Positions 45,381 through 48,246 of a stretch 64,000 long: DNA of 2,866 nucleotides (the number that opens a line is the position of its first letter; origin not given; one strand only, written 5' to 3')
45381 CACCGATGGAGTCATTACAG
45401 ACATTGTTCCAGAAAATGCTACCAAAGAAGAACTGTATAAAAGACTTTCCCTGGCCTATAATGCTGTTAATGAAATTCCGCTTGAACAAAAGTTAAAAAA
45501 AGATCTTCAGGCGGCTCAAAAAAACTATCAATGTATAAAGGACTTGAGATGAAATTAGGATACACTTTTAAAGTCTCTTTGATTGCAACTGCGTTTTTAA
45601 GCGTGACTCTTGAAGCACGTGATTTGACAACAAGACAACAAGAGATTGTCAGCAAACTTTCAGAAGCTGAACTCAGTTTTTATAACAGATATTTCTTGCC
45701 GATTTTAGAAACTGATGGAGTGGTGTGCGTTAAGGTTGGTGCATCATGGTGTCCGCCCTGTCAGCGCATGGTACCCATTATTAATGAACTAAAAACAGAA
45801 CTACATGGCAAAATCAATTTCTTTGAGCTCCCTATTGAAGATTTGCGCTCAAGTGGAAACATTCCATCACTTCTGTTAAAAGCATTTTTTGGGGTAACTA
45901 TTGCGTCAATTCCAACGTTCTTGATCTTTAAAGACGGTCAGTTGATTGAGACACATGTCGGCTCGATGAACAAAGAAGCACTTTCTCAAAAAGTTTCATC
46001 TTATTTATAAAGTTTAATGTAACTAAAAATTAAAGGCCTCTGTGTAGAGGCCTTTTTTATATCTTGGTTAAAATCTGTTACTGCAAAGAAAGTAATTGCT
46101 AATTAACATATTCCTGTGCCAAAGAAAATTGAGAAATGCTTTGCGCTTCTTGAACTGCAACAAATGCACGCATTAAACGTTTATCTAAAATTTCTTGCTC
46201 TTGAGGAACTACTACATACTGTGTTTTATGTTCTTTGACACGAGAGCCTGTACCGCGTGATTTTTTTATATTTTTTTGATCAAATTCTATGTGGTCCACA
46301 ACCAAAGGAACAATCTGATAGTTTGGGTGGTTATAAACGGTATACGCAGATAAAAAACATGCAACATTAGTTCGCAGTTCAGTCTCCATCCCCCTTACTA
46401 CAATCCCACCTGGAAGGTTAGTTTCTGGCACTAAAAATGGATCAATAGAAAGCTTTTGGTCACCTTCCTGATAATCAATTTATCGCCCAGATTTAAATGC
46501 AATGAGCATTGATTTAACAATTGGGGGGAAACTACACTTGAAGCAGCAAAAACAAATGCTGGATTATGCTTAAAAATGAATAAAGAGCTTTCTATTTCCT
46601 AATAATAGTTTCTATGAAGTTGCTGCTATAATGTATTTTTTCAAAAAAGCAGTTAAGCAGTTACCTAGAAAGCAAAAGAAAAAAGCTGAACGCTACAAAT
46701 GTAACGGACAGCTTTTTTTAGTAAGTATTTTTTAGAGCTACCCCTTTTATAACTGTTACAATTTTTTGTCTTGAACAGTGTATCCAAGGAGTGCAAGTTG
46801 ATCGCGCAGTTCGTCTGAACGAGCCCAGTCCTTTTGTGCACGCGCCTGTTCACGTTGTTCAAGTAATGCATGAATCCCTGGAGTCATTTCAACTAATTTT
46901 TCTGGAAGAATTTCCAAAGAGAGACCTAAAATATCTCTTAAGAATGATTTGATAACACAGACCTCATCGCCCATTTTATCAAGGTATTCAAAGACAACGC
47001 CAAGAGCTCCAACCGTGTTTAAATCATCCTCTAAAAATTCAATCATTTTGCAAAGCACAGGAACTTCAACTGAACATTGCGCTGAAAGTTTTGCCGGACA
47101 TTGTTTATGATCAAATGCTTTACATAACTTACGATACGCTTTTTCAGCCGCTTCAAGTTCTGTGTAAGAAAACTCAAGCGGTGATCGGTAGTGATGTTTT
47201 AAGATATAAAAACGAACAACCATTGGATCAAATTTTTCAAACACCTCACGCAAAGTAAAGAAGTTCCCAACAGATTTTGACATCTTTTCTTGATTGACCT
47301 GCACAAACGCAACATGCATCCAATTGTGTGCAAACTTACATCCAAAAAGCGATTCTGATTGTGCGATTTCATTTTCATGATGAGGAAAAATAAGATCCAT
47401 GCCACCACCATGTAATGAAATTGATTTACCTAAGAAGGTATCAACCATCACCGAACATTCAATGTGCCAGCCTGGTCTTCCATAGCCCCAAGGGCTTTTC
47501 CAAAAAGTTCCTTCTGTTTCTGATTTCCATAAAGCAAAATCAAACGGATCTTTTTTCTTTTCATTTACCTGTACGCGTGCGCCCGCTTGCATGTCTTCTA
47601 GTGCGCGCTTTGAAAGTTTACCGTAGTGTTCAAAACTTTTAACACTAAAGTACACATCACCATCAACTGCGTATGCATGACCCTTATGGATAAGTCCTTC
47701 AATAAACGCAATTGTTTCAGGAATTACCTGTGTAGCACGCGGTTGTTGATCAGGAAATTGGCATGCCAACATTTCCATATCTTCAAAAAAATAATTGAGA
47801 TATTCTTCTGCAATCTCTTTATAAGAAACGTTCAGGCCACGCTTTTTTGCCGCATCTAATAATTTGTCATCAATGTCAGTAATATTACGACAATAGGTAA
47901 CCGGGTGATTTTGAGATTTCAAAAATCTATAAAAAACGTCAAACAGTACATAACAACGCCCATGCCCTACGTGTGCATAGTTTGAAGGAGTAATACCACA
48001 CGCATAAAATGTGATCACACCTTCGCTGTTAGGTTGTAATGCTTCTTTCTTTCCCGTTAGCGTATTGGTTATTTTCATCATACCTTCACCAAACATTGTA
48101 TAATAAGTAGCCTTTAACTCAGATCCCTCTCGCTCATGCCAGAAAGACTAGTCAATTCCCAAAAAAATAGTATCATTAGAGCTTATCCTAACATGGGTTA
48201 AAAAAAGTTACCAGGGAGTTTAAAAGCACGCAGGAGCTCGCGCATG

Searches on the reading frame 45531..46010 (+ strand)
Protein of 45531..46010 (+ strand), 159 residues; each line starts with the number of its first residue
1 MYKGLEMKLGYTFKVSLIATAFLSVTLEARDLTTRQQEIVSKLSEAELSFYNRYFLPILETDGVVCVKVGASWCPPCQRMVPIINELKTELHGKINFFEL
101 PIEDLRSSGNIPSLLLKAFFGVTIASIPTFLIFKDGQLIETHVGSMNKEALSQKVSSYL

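Call 93: search_protein_families(library=pfam, proteins=[window:45531-46010:+], max_evalue=0.0001)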
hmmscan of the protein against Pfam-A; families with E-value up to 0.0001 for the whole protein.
window:45531-46010:+ (159 aa): 2 families
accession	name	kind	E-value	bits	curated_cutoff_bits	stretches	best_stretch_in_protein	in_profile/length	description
PF00085.26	Thioredoxin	-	1.8e-13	50.8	23.5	1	58-156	14-102/103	Thioredoxin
PF08534.16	Redoxin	-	2.8e-05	24.4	26.6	0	64-92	30-59/148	Redoxin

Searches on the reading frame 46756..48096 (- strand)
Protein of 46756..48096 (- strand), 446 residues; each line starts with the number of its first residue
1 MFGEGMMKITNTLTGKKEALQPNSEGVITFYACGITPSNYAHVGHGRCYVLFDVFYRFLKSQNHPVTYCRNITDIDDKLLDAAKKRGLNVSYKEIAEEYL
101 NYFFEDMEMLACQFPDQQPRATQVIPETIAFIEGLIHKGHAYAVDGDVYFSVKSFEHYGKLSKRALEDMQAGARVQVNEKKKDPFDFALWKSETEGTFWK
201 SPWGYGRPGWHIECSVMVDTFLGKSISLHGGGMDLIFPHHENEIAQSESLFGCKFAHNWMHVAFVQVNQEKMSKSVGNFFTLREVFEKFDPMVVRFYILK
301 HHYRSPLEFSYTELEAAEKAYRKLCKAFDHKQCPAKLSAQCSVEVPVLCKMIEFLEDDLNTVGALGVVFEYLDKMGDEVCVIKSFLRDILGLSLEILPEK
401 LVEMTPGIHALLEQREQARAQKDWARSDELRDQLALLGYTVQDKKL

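Call 44: search_protein_families(library=pfam, proteins=[window:46756-48096:-], max_evalue=0.00001)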
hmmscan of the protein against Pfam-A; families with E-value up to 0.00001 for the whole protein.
window:46756-48096:- (446 aa): 4 families
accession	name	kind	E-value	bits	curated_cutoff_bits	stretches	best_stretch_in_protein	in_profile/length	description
PF01406.26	tRNA-synt_1e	-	5.2e-116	387.7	27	1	21-318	3-300/301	tRNA synthetases class I (C) catalytic domain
PF23493.1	CysS_C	-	2.4e-12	47.2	23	1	403-445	3-45/51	Cysteinyl-tRNA ligase anticodon binding domain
PF01921.24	tRNA-synt_1f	-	1.1e-11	44.7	27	1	248-336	259-347/360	tRNA synthetases class I (K)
PF09334.17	tRNA-synt_1g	-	3.8e-10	39.5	20.1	0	218-319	284-374/391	tRNA synthetases class I (M)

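Call 45: find_related_loci(query=window:46756-48096:-, collection=genome_contigs, flank=500)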
Query window:46756-48096:- (446 aa) in genome_contigs; peptide patterns used: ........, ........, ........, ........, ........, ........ (x = any residue, [..] = any of these).
18 stretches matched a pattern, but none encodes a relative of the query by tblastn (E <= 1e-3).
